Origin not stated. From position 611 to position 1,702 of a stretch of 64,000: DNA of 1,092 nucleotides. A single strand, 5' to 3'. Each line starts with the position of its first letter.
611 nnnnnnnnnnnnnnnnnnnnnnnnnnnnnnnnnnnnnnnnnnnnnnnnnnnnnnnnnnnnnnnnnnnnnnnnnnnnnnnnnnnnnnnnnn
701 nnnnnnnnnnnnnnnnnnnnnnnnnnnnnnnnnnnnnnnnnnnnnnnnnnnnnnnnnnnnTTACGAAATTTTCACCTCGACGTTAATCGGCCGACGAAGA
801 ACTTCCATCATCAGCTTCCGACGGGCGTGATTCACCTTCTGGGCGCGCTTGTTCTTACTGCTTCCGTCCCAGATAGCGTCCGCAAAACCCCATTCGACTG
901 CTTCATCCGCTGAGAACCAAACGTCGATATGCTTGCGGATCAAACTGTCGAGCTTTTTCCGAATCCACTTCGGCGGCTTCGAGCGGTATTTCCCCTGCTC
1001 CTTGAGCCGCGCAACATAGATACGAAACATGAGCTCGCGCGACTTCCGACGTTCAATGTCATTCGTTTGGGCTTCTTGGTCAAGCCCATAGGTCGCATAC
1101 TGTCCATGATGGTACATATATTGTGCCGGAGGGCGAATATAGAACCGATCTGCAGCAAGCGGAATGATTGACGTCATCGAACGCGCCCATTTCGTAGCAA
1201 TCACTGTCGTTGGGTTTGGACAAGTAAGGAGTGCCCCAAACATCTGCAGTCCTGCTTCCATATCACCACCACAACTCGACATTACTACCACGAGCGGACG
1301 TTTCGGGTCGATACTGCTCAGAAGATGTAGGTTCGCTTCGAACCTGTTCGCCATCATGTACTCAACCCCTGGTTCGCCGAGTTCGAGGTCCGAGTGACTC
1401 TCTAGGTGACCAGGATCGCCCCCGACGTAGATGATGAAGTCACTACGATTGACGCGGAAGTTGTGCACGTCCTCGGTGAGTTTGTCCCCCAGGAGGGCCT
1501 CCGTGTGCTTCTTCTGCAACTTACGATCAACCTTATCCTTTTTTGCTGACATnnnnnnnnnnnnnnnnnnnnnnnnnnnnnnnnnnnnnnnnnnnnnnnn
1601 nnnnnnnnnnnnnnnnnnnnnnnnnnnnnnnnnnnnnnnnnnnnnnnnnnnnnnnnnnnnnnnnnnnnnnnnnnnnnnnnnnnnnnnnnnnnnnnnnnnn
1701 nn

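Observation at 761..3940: Compact island: ClpP-like peptidase, three tandem paralogous Cys/His mini-proteins, and a metallophosphoesterase bracketed by twin palindromes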

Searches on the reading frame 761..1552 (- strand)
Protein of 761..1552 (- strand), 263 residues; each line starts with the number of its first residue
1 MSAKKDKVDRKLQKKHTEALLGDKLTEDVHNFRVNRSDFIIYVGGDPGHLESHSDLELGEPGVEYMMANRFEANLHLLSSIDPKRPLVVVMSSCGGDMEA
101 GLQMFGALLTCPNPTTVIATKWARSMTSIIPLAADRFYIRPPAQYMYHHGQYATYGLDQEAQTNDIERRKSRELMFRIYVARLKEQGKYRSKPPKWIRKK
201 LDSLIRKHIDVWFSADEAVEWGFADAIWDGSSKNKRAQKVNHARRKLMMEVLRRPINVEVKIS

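Call 3: search_protein_families(library=pfam, proteins=[window:761-1552:-], max_evalue=1)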
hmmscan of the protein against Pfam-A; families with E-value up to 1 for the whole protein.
window:761-1552:- (263 aa): 3 families
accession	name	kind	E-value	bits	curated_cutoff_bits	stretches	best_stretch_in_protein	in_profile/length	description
PF00574.28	CLP_protease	-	1.2e-16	61.6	20.2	1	63-229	25-180/182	Clp protease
PF01972.22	SDH_protease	-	0.0023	17.5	31.3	1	64-140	71-147/286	ClpP-like SDH-type serine proteinase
PF00830.24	Ribosomal_L28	-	0.13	12.7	27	1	232-260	21-49/60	Ribosomal L28 family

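Call 4: search_protein_families(library=phrogs, proteins=[window:761-1552:-], max_evalue=1)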
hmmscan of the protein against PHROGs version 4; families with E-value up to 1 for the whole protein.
window:761-1552:- (263 aa): 11 families
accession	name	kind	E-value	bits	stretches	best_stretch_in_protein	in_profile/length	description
phrog_94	-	head and packaging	1.8e-20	74.9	1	82-241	115-263/622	head maturation protease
phrog_133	-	head and packaging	2e-14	54.2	1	87-254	51-205/668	head maturation protease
phrog_2976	-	head and packaging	8.2e-14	53.1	1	78-244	45-198/394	head maturation protease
phrog_1827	-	other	5.7e-11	43.1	1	69-178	37-147/202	ATP-dependent protease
phrog_1684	-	head and packaging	2.1e-10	41.6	1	78-240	67-216/284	head maturation protease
phrog_3348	-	unknown function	6e-09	36.7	1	68-239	53-210/386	-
phrog_53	-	head and packaging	0.0045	17.2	1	212-234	263-285/583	head maturation protease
phrog_23753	-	head and packaging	0.034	14.7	1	87-160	44-117/298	head maturation protease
phrog_5410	-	other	0.11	12.6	1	83-157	54-128/323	ATP-dependent protease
phrog_13984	-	unknown function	0.17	13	1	88-141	64-117/123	-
phrog_11747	-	unknown function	0.27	11.4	1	63-139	41-118/290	-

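Call 11: search_dna_similar(query=window:761-1552:-, collection=phages, mode=protein, max_rows=25)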
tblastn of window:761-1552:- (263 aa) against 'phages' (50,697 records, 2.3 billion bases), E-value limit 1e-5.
Records with a match: 57; places in all: 57; records where one place covers at least 80% of the query: 0.
Best place of each record, by identity: <60% 57.
By first word of the organism name: Bacillus 17; Streptococcus 17; Xanthomonas 12; Mycobacterium 3; Rhizobium 2; Paenibacillus 1; Bacteriophage 1; Enterococcus 1; Gordonia 1; Lactobacillus 1; and 1 more.
By host as written in the record: Bacillus anthracis Sterne 8; - 5; Bacillus anthracis 4; Xanthomonas oryzae 3; Bacillus cereus 2; Mycobacterium smegmatis mc2 155 2; Bacillus cereus VKM B-370 2; Streptococcus dysgalactiae subsp. equisimilis NS3396 2; and 26 more.
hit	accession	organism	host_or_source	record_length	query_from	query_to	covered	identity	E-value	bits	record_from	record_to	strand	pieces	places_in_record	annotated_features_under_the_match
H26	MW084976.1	Bacillus phage Kirov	Bacillus cereus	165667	62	263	77%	24.0%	3e-6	54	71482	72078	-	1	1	ATP-dependent Clp protease proteolytic subunit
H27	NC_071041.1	Bacillus phage Kirov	Bacillus cereus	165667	62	263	77%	24.0%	3e-6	54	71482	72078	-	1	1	head maturation protease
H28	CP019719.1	Paenibacillus phage phiERICV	Paenibacillus larvae subsp. larvae ...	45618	64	232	64%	27.6%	8e-7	56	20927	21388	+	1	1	clpP1_1: ATP-dependent Clp protease proteolytic subunit ClpP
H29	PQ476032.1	Xanthomonas phage phiXacJX1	Xanthomonas citri pv. citri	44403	87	243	60%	29.7%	5e-7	56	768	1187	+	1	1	head maturation protease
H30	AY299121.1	Xanthomonas phage Xp10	-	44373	76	227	58%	30.5%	2e-7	58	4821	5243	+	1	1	8R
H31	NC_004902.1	Xanthomonas phage Xp10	Xanthomonas oryzae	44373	76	227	58%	30.5%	2e-7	58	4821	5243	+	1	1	head maturation protease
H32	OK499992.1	Bacillus phage vB_BanS_Nate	Bacillus anthracis Sterne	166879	62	224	62%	28.2%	4e-8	60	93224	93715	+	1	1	ATP-dependent Clp protease proteolytic subunit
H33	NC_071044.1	Bacillus phage vB_BanS_Nate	Bacillus anthracis Sterne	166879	62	224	62%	28.2%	4e-8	60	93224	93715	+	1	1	head maturation protease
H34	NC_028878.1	Mycobacterium phage Archie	Mycobacterium smegmatis mc2 155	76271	62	227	63%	27.3%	2e-6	54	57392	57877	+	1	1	head maturation protease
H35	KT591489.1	Mycobacterium phage Archie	Mycobacterium smegmatis mc2 155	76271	62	227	63%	27.3%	2e-6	54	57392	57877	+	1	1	ClpP-like protease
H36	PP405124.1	Mycobacterium phage Bazzle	Mycobacterium smegmatis mc#155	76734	62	227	63%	27.3%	2e-6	54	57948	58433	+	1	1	87: ClpP-like protease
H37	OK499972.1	Bacillus phage vB_BanS_Chewbecca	Bacillus anthracis Sterne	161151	62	224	62%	27.1%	4e-7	57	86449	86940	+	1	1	ATP-dependent Clp protease proteolytic subunit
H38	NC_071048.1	Bacillus phage vB_BanS_Chewbecca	Bacillus anthracis Sterne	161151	62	224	62%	27.1%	4e-7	57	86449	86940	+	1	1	head maturation protease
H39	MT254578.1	Bacillus phage Izhevsk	Bacillus cereus VKM B-370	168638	62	224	62%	27.1%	4e-7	57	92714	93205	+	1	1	Clp protease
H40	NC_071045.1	Bacillus phage Izhevsk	Bacillus cereus VKM B-370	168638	62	224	62%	27.1%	4e-7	57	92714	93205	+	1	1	head maturation protease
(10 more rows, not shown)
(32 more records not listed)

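Call 15: find_encoding_contigs(protein=window:761-1552:-, flank=10000, max_places=6)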
Protein window:761-1552:- (263 aa): 1 contig read that carries it; 1 place shown.
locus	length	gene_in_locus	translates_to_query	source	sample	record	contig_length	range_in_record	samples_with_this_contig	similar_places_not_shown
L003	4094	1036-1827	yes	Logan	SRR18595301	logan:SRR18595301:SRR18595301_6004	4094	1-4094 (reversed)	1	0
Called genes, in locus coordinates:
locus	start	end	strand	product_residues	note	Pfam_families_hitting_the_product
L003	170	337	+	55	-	-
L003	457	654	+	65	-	-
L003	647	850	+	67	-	-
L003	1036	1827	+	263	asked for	PF00574:CLP_protease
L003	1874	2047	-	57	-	-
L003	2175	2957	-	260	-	PF00300:His_Phos_1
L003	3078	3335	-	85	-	-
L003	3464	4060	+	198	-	PF13489:Methyltransf_23, PF13847:Methyltransf_31, PF08241:Methyltransf_11, PF08242:Methyltransf_12, PF13649:Methyltransf_25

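Call 16: find_homologous_proteins(query=window:761-1552:-, max_evalue=0.001)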
Query window:761-1552:- (263 aa): 211 proteins with E <= 0.001 among 697 candidates; the best 120 are listed.
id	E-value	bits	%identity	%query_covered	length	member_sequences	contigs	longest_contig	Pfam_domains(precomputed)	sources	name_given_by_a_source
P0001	1.6e-175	600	100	100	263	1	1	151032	PF00574.29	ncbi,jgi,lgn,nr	ncbi:MAG: ATP-dependent Clp protease proteolytic subunit [Candidatus Pacebacteria bacterium]|jgi:ATP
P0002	3.0e-146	504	82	99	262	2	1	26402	PF00574.29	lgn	-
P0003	5.8e-118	411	68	100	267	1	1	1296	PF00574.29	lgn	-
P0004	1.6e-107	377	64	96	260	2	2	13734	PF00574.29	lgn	-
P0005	1.4e-104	367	65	95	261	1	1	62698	PF00574.29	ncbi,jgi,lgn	ncbi:MAG: ATP-dependent Clp protease proteolytic subunit [Candidatus Paceibacterota bacterium]|jgi:A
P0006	1.5e-99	351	64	95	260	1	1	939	PF00574.29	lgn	-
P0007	5.8e-96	339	60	98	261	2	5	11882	PF00574.29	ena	-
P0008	1.7e-95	338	61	94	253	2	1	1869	PF00574.29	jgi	-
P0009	2.5e-95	337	61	95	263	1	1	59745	PF00574.29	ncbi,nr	ncbi:ATP-dependent Clp protease proteolytic subunit [Candidatus Kaiserbacteria bacterium]|nr:ATP-dep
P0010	3.9e-95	336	58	99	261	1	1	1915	PF00574.29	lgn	-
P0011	1.0e-94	335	58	99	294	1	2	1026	PF00574.29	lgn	-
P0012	7.8e-93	329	56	100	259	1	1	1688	PF00574.29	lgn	-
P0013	1.1e-92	328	58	98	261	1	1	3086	PF00574.29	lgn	-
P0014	2.9e-91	324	60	93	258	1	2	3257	PF00574.29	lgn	-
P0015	5.3e-91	323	57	99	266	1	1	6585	PF00574.29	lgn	-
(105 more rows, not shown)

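Call 17: find_related_loci(query=window:761-1552:-, collection=viral_contigs, flank=8000)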
Query window:761-1552:- (263 aa) in viral_contigs; peptide patterns used: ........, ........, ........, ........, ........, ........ (x = any residue, [..] = any of these).
No stretch of DNA in the collection matches any of the patterns.

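Call 18: find_encoding_contigs(protein=P0002, flank=6000, max_places=2)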
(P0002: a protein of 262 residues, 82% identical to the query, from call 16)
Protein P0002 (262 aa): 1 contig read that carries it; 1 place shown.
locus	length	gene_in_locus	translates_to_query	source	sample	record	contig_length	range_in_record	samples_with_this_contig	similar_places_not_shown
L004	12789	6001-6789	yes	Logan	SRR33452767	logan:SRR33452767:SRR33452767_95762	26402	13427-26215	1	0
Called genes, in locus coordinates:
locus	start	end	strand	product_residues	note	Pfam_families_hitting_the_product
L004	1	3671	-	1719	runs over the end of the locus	PF00497:SBP_bac_3, PF08447:PAS_3, PF00989:PAS, PF08448:PAS_4, PF13426:PAS_9, PF01590:GAF, PF13185:GAF_2, PF00989:PAS, +20 more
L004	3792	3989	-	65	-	PF00313:CSD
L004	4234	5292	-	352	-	-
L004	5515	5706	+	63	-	-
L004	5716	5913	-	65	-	-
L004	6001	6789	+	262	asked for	PF00574:CLP_protease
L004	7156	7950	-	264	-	PF00300:His_Phos_1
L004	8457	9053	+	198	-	PF13489:Methyltransf_23 (weak), PF13847:Methyltransf_31, PF08241:Methyltransf_11, PF08242:Methyltransf_12, PF13649:Methyltransf_25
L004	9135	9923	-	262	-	PF01471:PG_binding_1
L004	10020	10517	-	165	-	-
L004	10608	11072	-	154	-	-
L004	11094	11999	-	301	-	PF00246:Peptidase_M14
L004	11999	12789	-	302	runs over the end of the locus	PF00246:Peptidase_M14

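Call 19: find_encoding_contigs(protein=P0005, flank=6000, max_places=2)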
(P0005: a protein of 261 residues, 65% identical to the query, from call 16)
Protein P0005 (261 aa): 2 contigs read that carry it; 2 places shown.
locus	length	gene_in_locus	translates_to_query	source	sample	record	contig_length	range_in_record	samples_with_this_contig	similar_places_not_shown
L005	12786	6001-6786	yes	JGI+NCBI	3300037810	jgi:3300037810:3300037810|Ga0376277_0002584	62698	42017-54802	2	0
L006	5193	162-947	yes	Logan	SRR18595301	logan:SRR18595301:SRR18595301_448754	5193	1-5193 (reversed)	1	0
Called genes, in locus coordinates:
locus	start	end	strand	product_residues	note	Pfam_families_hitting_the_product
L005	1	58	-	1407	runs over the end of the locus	PF18998:Flg_new_2 (weak), PF00404:Dockerin_1 (weak)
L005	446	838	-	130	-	PF00072:Response_reg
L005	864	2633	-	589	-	PF00989:PAS, PF08448:PAS_4 (weak), PF13188:PAS_8 (weak), PF13426:PAS_9, PF00989:PAS, PF13426:PAS_9, PF00512:HisKA, PF02518:HATPase_c, +4 more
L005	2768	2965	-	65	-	PF00313:CSD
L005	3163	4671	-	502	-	-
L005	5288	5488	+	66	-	-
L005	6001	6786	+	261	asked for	PF00574:CLP_protease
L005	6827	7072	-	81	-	-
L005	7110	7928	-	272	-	PF00300:His_Phos_1 (weak)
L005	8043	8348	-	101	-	-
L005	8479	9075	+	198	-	PF13489:Methyltransf_23 (weak), PF13847:Methyltransf_31, PF08241:Methyltransf_11, PF08242:Methyltransf_12, PF13649:Methyltransf_25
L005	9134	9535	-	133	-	PF03073:TspO_MBR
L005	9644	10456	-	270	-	PF01471:PG_binding_1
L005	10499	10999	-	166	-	-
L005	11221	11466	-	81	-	-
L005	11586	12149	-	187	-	-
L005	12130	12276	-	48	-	-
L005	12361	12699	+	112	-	-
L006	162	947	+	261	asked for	PF00574:CLP_protease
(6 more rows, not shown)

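Call 20: find_encoding_contigs(protein=P0009, flank=6000, max_places=2)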
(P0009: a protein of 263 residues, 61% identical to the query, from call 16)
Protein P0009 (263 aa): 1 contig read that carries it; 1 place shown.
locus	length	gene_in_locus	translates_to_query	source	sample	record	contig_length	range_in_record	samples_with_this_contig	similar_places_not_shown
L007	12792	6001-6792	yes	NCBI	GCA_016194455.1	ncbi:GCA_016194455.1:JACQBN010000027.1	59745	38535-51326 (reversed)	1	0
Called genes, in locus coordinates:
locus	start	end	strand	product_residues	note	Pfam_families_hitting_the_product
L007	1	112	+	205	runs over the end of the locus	PF02525:Flavodoxin_2, PF03358:FMN_red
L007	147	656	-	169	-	-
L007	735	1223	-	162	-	-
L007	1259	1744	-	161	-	-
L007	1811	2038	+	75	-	-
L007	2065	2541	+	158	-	-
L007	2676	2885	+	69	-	PF00313:CSD, PF08206:OB_RNB (weak)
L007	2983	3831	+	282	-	PF00561:Abhydrolase_1, PF00975:Thioesterase (faint), PF12146:Hydrolase_4, PF12697:Abhydrolase_6, PF07819:PGAP1 (faint)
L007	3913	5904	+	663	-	-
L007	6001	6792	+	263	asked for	PF00574:CLP_protease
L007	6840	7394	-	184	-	-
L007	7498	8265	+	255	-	PF02673:BacA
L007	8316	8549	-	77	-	PF04070:DUF378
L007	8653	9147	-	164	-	PF01988:VIT1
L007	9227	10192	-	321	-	PF00291:PALP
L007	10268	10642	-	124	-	PF02261:Asp_decarbox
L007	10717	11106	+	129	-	PF01050:MannoseP_isomer, PF07883:Cupin_2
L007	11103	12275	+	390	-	PF04041:Glyco_hydro_130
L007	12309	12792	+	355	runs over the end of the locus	PF07690:MFS_1 (weak)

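Call 26: find_related_loci(query=A2, collection=genome_contigs, flank=8000)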
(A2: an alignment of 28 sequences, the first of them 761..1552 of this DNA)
Query A2 (263 aa) in genome_contigs; peptide patterns used: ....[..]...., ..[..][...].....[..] (x = any residue, [..] = any of these).
59 stretches matched a pattern; 13 encode a relative of the query (tblastn E <= 1e-3); 12 distinct loci.
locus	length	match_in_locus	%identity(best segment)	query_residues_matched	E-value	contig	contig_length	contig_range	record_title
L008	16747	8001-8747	65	15-263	2e-112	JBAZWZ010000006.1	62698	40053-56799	MAG: Candidatus Paceibacterota bacterium isolate SO_2017_GW1_44 NODE_2584_length_62698_cov_4.120183_OW334_2017, whole ge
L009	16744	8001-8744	61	15-263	2e-102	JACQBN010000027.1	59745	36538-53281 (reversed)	MAG: Candidatus Kaiserbacteria bacterium isolate NC_groundwater_943_Pr1_S-0.2um_59_21 Montesol18-Sp2_coassembly_scaffold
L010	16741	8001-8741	58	18-263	2e-95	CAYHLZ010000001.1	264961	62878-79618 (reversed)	MAG TPA_asm: uncultured Candidatus Saccharibacteria bacterium isolate ERP119705_co13_60 genome assembly, contig: NODE_17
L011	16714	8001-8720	56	21-263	1e-87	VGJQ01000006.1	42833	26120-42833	MAG: Candidatus Kaiserbacteria bacterium isolate M_DeepCast_65m_m1_095 M_DeepCast_65m_m1_095_Ga0194120_10001468, whole g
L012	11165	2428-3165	54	17-263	3e-87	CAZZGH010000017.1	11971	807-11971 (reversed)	MAG TPA_asm: uncultured Candidatus Saccharibacteria bacterium isolate binchicken_co38_350 genome assembly, contig: NODE_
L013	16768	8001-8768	52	2-260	2e-78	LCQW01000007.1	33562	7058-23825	MAG: Candidatus Kaiserbacteria bacterium GW2011_GWA2_52_12 UY67_C0007, whole genome shotgun sequence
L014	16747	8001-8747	48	12-263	2e-75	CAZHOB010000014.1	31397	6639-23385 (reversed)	MAG TPA_asm: uncultured Candidatus Saccharibacteria bacterium isolate SRP193066_co2_91 genome assembly, contig: NODE_739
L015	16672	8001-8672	50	29-252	3e-71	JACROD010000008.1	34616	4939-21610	MAG: Candidatus Kaiserbacteria bacterium isolate NC_groundwater_1952_Pr3_S-0.2um_53_6 scaffold_103839, whole genome shot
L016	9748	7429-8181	57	13-263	3e-92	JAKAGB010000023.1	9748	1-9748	MAG: bacterium isolate WY2.bin141 NODE_11586_length_9748_cov_3.500052, whole genome shotgun sequence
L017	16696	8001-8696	48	27-258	3e-65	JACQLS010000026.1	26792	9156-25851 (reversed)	MAG: Parcubacteria group bacterium isolate NC_groundwater_1209_Ag_S-0.1um_50_38 S_p1_S3_coassembly_k141_1453557, whole g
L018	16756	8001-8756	54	3-256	3e-91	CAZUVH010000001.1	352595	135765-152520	MAG TPA_asm: uncultured Candidatus Saccharibacteria bacterium isolate SRP287051_co2_176 genome assembly, contig: NODE_19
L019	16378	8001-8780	55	4-262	4e-92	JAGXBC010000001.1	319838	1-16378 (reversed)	MAG: Patescibacteria group bacterium isolate REEB91 contig-150_8, whole genome shotgun sequence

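Call 32: search_protein_families(library=padloc, proteins=[window:761-1552:-, L005:3163-4671:-, L007:3913-5904:+], max_evalue=1)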
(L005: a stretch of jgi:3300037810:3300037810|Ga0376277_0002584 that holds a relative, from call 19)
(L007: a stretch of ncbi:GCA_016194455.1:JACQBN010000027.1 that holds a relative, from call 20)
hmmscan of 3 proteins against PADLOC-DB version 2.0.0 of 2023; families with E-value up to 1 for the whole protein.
window:761-1552:- (263 aa): 0 families

L005:3163-4671:- (502 aa): 0 families

L007:3913-5904:+ (663 aa): 0 families

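Call 33: search_protein_families(library=phrogs, proteins=[L005:3163-4671:-, L007:3913-5904:+], max_evalue=0.1)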
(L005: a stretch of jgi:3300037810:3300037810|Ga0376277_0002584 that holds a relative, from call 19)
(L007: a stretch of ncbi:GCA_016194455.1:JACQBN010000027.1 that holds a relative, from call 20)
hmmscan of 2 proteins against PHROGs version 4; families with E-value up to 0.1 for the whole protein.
L005:3163-4671:- (502 aa): 1 family
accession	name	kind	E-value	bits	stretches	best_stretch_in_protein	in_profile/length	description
phrog_1745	-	other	1.3e-129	434.4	1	12-474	79-539/542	DNA transfer protein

L007:3913-5904:+ (663 aa): 1 family
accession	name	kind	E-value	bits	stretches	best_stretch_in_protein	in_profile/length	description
phrog_1123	-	unknown function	0.024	15.5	1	268-313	28-74/112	-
